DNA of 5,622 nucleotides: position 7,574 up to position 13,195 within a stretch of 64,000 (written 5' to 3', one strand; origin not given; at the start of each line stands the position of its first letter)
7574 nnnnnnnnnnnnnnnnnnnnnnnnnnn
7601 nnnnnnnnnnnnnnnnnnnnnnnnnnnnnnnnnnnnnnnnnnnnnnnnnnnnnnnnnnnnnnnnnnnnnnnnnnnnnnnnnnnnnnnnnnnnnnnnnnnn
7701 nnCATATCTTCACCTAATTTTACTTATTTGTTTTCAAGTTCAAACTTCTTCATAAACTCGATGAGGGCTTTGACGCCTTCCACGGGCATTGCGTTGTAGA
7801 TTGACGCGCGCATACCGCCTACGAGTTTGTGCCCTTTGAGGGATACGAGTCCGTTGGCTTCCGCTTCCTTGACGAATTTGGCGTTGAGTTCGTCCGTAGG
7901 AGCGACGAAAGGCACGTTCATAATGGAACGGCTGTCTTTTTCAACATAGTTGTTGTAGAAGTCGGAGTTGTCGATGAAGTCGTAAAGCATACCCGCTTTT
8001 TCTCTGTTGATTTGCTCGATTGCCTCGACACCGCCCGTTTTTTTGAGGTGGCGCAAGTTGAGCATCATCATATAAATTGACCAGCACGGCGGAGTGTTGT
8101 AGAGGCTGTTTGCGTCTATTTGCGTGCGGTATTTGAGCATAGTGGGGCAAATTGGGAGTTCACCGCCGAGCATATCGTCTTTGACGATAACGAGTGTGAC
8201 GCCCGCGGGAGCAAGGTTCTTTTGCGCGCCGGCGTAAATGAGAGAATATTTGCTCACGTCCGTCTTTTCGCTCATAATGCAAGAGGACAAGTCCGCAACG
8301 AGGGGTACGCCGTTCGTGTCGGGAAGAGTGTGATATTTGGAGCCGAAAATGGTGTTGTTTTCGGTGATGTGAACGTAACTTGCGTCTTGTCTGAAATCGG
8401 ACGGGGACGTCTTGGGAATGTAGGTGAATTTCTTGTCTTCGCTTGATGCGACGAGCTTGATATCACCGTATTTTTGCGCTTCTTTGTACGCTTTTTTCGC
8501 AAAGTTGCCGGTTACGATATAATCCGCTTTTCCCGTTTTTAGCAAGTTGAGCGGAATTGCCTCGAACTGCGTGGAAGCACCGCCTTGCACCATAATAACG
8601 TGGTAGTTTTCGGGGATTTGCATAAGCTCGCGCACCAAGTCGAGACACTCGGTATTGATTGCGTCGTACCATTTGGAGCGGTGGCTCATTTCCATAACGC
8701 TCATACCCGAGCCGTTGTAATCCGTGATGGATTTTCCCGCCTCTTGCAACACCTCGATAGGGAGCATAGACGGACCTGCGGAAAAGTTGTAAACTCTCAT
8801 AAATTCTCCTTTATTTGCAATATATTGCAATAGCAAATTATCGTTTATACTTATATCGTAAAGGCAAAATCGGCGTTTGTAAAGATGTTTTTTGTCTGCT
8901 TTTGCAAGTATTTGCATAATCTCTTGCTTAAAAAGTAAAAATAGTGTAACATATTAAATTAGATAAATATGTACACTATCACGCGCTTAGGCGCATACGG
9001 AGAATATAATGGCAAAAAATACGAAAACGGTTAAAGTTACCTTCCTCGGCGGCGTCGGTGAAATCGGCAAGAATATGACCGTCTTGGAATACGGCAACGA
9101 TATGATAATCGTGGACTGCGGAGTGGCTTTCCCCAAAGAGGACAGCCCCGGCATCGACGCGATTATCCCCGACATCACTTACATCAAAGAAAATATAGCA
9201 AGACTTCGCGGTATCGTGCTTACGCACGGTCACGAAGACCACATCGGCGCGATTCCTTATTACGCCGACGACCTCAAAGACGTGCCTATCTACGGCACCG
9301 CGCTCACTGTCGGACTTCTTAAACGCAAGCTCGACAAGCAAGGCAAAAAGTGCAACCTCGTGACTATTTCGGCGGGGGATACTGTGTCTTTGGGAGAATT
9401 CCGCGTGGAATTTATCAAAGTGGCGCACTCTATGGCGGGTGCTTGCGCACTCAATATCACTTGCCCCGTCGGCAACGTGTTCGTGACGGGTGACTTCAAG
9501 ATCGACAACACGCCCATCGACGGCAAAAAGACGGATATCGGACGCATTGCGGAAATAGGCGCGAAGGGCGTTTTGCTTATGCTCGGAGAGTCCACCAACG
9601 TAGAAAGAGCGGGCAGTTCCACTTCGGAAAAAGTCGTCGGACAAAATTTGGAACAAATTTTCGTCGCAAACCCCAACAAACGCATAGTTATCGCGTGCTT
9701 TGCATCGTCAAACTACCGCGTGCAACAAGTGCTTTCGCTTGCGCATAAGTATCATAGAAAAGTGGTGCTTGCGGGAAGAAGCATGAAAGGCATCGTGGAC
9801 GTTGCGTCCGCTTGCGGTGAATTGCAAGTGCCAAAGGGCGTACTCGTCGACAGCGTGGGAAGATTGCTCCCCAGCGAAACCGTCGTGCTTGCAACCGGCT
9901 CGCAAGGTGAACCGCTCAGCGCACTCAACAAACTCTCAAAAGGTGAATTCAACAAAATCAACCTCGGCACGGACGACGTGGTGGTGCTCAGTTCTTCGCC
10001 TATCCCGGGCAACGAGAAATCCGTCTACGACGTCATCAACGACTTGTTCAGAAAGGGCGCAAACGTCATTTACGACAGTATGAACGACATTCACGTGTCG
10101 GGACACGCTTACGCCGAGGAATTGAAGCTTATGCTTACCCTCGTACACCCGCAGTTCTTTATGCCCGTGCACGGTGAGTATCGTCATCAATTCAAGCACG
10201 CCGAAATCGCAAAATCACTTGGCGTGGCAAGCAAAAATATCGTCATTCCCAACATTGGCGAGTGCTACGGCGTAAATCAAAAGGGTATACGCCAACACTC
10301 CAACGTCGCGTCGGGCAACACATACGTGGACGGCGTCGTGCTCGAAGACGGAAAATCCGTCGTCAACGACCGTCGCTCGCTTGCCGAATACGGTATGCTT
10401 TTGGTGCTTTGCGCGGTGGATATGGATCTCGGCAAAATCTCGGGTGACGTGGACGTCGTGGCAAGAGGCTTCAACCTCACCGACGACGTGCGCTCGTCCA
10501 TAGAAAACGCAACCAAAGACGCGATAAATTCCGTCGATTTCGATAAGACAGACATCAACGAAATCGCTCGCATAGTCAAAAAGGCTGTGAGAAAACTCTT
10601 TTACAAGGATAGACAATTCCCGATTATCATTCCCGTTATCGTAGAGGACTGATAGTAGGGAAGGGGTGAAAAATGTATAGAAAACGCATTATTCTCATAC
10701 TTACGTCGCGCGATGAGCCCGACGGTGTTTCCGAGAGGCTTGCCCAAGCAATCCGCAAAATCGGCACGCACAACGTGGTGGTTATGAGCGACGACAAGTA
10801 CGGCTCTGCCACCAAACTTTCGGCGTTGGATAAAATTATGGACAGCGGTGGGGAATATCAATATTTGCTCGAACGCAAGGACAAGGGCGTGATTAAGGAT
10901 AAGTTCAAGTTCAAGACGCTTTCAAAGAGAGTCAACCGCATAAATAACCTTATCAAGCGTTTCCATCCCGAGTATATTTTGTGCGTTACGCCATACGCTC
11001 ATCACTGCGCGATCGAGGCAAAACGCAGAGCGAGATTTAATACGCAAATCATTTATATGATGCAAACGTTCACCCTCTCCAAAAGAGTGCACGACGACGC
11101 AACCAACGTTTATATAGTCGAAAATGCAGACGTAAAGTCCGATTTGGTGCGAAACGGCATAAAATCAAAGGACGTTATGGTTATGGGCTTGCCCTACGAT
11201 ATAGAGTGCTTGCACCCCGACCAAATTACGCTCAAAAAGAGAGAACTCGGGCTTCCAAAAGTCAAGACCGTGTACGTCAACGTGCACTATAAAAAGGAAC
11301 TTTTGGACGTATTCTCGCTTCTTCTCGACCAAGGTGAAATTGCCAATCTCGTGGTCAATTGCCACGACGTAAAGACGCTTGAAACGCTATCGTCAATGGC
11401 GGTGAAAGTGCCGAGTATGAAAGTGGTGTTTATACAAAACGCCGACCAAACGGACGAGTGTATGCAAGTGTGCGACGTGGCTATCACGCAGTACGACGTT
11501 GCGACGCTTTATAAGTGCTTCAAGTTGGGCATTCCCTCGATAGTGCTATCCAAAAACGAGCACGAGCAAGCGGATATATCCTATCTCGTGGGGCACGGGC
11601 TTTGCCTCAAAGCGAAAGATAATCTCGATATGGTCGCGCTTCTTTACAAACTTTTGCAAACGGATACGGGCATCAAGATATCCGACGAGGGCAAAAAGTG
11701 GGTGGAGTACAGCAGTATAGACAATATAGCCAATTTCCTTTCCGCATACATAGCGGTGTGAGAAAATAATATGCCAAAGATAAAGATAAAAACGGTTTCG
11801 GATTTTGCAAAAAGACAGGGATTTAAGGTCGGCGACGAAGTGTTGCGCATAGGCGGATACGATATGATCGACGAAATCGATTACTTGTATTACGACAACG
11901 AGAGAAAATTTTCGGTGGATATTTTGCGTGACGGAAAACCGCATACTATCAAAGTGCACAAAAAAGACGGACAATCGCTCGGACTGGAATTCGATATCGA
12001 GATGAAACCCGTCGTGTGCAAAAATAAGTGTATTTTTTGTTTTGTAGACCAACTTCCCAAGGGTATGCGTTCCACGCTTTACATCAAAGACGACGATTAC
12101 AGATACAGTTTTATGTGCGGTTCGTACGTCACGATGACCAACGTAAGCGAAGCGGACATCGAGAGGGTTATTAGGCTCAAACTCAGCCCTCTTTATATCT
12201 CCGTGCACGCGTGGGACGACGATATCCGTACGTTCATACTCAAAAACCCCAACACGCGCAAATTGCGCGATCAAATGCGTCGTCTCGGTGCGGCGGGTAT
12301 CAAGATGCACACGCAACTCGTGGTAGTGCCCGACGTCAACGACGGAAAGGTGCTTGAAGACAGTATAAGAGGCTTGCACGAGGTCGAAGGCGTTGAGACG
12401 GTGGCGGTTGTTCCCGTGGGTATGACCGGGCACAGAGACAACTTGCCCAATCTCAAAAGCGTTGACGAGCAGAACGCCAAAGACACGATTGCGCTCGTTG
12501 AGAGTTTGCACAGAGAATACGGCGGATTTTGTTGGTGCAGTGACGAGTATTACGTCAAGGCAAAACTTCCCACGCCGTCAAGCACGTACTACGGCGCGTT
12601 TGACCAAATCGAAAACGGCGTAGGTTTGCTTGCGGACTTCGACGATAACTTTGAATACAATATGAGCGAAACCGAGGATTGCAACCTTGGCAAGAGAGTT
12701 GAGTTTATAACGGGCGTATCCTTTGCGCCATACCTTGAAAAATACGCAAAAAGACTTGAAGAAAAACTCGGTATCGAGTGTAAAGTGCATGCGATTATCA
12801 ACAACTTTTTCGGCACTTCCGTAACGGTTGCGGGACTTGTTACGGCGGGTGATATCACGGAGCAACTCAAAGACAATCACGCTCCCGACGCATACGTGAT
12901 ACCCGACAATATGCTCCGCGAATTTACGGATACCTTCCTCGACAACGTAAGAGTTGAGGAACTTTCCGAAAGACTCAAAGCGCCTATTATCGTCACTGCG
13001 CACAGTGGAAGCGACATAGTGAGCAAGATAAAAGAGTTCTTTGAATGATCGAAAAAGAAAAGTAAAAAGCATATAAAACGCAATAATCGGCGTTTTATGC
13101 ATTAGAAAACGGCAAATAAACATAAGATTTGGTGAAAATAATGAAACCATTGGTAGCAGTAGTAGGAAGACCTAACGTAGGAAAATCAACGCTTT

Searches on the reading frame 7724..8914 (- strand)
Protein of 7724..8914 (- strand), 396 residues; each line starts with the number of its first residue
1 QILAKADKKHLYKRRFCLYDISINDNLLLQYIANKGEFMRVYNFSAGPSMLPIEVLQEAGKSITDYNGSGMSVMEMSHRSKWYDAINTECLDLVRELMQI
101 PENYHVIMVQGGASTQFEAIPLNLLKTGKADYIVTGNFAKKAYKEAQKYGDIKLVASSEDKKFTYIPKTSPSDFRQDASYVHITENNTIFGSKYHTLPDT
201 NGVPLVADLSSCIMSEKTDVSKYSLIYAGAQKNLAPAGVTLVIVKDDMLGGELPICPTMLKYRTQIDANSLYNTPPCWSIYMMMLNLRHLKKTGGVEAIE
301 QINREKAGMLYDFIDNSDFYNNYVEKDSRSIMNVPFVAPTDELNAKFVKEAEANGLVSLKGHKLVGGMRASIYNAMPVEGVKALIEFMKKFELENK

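Call 25: search_protein_families(library=pfam, proteins=[window:7724-8914:-], max_evalue=0.00001)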
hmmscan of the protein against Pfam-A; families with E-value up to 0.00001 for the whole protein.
window:7724-8914:- (396 aa): 1 family
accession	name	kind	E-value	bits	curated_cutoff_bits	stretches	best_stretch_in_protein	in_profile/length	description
PF00266.25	Aminotran_5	-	3.4e-42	145.2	21.5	1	41-384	1-371/371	Aminotransferase class-V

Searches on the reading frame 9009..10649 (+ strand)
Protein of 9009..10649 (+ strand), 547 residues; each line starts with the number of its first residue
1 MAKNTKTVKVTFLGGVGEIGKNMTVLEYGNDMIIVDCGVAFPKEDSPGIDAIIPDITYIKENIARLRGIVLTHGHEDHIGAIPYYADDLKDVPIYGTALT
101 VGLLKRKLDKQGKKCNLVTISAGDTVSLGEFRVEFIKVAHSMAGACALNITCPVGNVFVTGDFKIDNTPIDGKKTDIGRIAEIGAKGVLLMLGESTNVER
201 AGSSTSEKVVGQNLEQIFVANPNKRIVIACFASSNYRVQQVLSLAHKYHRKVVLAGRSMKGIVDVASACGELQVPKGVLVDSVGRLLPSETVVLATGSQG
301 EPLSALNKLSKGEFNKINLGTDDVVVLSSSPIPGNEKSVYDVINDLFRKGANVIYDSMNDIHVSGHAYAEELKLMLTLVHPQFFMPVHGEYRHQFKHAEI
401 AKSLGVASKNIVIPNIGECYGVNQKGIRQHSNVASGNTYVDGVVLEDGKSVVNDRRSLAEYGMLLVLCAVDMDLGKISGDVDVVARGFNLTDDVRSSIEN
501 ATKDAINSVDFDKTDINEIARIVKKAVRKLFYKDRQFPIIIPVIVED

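Call 25: search_protein_families(library=pfam, proteins=[window:9009-10649:+], max_evalue=0.00001)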
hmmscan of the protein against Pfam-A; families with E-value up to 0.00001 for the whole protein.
window:9009-10649:+ (547 aa): 5 families
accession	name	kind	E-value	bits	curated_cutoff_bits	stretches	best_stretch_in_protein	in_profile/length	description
PF22505.1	RNase_J_b_CASP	-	9.5e-42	142.2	27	1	224-346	2-126/126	Ribonuclease J, beta-CASP domain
PF17770.6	RNase_J_C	-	1.3e-12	49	23.8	1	451-546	1-101/102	Ribonuclease J C-terminal domain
PF00753.33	Lactamase_B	-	5.1e-12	46.6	22.7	1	20-167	5-154/196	Metallo-beta-lactamase superfamily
PF12706.13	Lactamase_B_2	-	5.4e-10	39.6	27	1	56-164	22-144/200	Beta-lactamase superfamily domain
PF07521.17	RMMBL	-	3.4e-09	37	21.6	1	358-412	8-61/63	Zn-dependent metallo-hydrolase RNA specificity domain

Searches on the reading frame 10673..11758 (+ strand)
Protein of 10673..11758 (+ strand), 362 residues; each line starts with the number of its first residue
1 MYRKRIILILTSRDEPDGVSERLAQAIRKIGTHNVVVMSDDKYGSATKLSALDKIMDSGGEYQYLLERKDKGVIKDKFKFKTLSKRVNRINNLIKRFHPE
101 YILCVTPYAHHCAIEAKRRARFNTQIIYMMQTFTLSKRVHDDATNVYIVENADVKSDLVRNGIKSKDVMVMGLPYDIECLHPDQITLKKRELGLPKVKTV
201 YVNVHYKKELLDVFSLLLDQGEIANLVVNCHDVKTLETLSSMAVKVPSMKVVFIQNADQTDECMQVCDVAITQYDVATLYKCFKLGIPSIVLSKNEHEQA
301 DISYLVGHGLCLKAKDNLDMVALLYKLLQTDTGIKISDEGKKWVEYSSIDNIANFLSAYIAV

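Call 25: search_protein_families(library=pfam, proteins=[window:10673-11758:+], max_evalue=0.00001)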
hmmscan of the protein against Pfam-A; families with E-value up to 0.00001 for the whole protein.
window:10673-11758:+ (362 aa): 1 family
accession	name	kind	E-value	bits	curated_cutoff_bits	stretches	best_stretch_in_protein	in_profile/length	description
PF06925.17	MGDG_synth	-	4.1e-08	33.9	25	1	54-174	45-168/169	Monogalactosyldiacylglycerol (MGDG) synthase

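Call 55: search_protein_families(library=ncbifam, proteins=[window:10673-11758:+], max_evalue=0.001)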
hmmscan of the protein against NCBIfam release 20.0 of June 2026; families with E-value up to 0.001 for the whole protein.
window:10673-11758:+ (362 aa): 3 families
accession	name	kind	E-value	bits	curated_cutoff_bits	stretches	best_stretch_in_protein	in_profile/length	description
NF010135.0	PRK13609.1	equivalog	8.5e-11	41.4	500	1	2-335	2-343/388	diglucosyl diacylglycerol synthase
NF010134.0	PRK13608.1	equivalog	6.1e-09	35.4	557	1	87-333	93-341/391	diglucosyl diacylglycerol synthase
NF007396.0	PRK09922.1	equivalog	0.00024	20.1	385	1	74-177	62-169/361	lipopolysaccharide 1,6-galactosyltransferase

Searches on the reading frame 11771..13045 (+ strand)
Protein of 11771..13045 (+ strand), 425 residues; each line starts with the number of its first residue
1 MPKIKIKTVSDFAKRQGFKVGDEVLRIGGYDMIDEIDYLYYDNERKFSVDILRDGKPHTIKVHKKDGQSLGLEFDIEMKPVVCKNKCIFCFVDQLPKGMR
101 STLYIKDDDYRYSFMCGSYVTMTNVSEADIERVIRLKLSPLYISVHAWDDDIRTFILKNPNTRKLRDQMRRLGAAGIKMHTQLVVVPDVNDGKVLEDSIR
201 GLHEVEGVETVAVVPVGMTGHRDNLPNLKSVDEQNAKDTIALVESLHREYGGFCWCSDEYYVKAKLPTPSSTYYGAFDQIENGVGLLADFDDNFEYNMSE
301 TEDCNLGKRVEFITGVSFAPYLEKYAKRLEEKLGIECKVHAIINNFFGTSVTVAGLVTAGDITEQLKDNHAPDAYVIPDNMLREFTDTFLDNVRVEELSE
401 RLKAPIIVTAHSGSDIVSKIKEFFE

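Call 25: search_protein_families(library=pfam, proteins=[window:11771-13045:+], max_evalue=0.00001)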
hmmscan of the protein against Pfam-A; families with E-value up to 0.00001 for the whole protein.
window:11771-13045:+ (425 aa): 3 families
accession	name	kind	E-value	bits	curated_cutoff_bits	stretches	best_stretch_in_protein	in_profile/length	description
PF04459.17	DUF512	-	2.7e-57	193.8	25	1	214-409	1-200/202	Protein of unknown function (DUF512)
PF19238.5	Radical_SAM_2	-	3.4e-57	192.8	26.7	1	65-205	2-144/151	Radical SAM-like domain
PF04055.27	Radical_SAM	-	9.8e-06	26.3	29.5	0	115-196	83-161/166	Radical SAM superfamily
